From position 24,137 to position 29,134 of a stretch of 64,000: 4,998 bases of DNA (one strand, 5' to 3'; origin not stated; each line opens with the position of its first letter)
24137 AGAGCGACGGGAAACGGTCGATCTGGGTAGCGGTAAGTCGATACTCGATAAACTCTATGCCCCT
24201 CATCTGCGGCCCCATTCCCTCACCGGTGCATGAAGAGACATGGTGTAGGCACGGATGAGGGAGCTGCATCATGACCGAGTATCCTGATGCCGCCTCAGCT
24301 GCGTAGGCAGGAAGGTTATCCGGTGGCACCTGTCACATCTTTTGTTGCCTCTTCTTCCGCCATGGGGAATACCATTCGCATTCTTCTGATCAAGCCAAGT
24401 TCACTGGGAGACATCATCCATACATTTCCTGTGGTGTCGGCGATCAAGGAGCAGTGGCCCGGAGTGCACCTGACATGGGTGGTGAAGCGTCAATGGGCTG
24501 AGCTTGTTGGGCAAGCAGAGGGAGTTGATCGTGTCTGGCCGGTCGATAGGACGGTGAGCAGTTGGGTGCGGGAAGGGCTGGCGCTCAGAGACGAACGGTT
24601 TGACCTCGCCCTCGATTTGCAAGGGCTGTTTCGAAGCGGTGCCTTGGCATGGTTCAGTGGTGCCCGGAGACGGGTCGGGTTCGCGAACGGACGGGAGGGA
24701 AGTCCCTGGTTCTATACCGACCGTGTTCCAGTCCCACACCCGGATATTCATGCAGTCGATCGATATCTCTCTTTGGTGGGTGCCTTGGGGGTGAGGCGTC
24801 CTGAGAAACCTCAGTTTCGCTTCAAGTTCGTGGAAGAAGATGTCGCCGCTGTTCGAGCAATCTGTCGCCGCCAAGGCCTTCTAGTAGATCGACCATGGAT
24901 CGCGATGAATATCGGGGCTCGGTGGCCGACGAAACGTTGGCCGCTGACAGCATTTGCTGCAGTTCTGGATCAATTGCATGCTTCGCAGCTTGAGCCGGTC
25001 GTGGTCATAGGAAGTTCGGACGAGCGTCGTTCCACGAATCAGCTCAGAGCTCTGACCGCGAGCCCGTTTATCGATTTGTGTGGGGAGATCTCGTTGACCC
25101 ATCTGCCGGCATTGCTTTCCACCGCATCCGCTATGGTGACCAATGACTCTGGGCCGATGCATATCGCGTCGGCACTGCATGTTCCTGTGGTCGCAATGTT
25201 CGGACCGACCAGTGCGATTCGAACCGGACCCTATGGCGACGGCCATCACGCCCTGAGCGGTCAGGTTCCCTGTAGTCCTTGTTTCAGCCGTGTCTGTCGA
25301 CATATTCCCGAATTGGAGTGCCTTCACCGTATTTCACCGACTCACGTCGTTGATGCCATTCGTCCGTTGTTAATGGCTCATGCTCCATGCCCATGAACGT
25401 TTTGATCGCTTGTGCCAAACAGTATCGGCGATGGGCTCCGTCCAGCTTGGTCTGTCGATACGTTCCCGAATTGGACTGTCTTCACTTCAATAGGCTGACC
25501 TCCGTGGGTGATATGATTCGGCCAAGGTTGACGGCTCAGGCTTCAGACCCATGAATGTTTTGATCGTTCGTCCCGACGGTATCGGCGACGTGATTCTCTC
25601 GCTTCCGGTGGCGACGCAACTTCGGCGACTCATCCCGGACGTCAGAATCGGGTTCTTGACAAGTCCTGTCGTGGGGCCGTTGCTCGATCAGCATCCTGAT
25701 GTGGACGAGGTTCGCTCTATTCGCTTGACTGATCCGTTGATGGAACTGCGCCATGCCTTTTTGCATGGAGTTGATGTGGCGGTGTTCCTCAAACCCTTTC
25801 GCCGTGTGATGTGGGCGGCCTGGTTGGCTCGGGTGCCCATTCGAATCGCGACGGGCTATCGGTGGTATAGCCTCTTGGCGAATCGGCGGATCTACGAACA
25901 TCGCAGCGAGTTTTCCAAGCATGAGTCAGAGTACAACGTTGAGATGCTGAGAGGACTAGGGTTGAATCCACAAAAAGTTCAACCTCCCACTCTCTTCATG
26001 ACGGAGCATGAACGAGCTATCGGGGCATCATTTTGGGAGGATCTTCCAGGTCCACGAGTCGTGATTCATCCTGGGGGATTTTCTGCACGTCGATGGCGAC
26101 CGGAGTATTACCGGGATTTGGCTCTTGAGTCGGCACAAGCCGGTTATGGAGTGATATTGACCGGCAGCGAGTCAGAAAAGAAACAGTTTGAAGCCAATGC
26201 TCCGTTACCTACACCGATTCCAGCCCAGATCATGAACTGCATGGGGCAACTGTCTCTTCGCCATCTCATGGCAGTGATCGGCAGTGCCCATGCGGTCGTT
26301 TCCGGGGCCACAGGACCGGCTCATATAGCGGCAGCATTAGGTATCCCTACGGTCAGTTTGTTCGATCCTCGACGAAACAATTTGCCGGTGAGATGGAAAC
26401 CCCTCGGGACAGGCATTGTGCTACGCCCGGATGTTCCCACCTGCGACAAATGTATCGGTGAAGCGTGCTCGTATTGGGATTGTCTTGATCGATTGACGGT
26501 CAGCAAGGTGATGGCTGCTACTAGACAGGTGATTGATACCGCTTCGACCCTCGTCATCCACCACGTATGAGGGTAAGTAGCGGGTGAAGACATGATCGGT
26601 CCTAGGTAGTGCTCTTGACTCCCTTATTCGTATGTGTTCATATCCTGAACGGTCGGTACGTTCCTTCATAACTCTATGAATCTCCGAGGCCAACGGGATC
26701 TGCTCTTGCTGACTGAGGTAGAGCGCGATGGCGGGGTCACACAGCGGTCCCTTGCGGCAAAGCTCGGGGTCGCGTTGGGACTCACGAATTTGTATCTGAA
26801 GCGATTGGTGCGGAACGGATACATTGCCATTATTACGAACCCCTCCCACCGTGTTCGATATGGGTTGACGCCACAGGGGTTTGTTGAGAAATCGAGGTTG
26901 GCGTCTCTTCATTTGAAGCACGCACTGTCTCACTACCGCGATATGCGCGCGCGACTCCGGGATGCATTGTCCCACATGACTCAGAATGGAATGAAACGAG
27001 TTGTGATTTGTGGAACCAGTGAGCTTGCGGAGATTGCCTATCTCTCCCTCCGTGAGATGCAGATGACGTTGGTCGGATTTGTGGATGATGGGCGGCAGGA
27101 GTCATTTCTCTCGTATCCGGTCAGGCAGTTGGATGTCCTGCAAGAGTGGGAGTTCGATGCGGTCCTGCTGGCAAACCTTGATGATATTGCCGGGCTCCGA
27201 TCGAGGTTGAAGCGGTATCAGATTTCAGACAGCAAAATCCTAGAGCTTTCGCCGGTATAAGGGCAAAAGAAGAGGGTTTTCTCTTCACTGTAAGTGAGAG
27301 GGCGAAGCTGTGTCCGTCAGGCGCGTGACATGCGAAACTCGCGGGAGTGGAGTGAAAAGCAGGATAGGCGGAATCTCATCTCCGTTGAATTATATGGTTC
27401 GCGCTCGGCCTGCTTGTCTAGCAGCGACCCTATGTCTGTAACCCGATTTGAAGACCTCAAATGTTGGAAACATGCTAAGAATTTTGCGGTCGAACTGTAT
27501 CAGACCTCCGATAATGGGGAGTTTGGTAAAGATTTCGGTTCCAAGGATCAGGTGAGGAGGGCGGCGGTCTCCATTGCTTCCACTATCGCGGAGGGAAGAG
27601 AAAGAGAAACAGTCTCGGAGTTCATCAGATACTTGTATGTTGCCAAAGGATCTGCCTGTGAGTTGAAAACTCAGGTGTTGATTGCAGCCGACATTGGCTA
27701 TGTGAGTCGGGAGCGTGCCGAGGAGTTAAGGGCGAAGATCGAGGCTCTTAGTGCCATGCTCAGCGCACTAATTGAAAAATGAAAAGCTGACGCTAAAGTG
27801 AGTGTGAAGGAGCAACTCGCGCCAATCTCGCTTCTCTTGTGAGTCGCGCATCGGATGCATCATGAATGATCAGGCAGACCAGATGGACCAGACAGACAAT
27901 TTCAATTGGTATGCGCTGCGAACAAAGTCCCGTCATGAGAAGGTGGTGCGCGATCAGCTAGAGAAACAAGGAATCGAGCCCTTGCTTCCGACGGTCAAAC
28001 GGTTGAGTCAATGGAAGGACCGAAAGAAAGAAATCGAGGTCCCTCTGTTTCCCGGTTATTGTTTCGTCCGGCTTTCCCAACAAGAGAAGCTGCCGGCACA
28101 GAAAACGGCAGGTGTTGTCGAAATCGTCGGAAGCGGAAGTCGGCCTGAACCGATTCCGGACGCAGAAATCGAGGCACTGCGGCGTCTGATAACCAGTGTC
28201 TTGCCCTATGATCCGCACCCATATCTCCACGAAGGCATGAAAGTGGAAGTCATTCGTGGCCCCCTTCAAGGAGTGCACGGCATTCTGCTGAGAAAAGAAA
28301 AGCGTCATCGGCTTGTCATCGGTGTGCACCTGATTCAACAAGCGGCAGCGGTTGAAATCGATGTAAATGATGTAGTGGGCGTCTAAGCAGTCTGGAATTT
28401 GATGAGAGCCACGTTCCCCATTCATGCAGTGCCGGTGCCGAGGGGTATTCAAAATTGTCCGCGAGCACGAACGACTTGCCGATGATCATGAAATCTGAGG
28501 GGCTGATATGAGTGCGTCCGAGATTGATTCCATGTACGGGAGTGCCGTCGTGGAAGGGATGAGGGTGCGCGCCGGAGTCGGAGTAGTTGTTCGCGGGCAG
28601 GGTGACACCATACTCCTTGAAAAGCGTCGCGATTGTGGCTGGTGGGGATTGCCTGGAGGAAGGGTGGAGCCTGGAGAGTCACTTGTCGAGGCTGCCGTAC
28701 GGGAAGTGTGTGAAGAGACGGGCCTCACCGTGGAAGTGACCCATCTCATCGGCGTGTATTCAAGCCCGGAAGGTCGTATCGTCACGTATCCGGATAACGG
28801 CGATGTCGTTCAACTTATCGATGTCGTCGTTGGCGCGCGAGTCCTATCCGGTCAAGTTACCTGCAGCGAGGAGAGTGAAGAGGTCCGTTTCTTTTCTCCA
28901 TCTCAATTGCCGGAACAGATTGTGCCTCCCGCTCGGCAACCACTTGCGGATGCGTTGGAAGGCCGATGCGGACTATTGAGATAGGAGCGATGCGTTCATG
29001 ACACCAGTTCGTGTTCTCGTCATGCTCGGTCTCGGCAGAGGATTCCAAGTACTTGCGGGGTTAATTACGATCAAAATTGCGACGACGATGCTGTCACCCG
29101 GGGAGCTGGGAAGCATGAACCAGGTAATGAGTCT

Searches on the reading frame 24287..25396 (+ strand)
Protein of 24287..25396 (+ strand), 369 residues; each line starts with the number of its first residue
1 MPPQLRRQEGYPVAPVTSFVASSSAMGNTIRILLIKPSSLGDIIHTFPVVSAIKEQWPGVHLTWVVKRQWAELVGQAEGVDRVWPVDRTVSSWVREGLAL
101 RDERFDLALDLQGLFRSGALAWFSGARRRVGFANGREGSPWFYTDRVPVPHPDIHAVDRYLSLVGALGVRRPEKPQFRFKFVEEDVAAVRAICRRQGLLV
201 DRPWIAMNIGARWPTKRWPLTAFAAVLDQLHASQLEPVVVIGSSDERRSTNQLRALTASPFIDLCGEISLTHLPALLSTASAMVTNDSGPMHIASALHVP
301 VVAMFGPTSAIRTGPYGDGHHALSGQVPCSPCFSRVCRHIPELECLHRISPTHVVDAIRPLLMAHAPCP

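Call 80: search_protein_families(library=pfam, proteins=[window:24287-25396:+], max_evalue=0.00001)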
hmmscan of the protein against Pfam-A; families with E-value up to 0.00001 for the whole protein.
window:24287-25396:+ (369 aa): 1 family
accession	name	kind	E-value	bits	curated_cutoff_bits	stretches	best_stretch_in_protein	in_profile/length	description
PF01075.23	Glyco_transf_9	-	6.8e-50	170.1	22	1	99-338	7-242/247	Glycosyltransferase family 9 (heptosyltransferase)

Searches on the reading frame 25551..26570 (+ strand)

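Call 21: search_protein_families(library=pfam, proteins=[window:25551-26570:+], max_evalue=0.001)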
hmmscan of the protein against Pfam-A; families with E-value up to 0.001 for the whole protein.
window:25551-26570:+ (339 aa): 1 family
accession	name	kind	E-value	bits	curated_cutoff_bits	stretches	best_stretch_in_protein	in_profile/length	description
PF01075.23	Glyco_transf_9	-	2.4e-22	79.9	22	1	89-287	25-222/247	Glycosyltransferase family 9 (heptosyltransferase)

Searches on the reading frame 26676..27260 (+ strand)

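Call 21: search_protein_families(library=pfam, proteins=[window:26676-27260:+], max_evalue=0.001)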
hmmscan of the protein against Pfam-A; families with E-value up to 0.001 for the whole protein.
window:26676-27260:+ (194 aa): 3 families
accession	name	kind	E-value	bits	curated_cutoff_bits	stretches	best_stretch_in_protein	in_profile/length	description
PF13412.12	HTH_24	-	4.7e-10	39.3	21.9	1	7-50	4-47/48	Winged helix-turn-helix DNA-binding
PF12802.13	MarR_2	-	0.00015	22.3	27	1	8-59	7-59/61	MarR family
PF01047.28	MarR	-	0.00029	21.1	24.6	1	9-53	6-50/59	MarR family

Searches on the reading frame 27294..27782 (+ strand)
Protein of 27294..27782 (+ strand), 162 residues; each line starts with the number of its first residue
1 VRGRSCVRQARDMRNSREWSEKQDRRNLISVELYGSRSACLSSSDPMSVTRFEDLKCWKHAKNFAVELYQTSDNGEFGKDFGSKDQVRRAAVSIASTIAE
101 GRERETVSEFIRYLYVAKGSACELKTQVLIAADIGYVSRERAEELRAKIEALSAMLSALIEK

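Call 21: search_protein_families(library=pfam, proteins=[window:27294-27782:+], max_evalue=0.001)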
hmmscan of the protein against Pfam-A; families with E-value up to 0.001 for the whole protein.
window:27294-27782:+ (162 aa): 1 family
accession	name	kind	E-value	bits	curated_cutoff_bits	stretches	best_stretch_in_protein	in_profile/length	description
PF05635.17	23S_rRNA_IVP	-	7.8e-32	110.1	33.8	1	53-157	1-105/106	23S rRNA-intervening sequence protein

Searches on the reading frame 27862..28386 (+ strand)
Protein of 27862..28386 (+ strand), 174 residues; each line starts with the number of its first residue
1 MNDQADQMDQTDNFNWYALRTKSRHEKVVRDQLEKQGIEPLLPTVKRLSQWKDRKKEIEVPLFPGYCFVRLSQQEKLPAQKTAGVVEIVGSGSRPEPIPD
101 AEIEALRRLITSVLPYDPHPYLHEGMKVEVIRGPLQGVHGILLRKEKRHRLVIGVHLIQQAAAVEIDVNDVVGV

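Call 21: search_protein_families(library=pfam, proteins=[window:27862-28386:+], max_evalue=0.001)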
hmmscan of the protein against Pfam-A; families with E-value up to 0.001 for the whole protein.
window:27862-28386:+ (174 aa): 1 family
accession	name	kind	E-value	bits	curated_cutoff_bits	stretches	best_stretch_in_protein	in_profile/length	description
PF02357.24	NusG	-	4e-23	82.2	22.2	1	15-107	2-93/93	Transcription termination factor nusG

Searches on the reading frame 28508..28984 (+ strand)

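Call 21: search_protein_families(library=pfam, proteins=[window:28508-28984:+], max_evalue=0.001)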
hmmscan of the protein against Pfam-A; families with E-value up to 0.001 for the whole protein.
window:28508-28984:+ (158 aa): 2 families
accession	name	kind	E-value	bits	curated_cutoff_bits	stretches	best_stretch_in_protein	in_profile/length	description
PF00293.34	NUDIX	-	5.2e-23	82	21.1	1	21-147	3-132/134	NUDIX domain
PF14815.12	NUDIX_4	-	9e-07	29.1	35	1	25-77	3-55/113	NUDIX domain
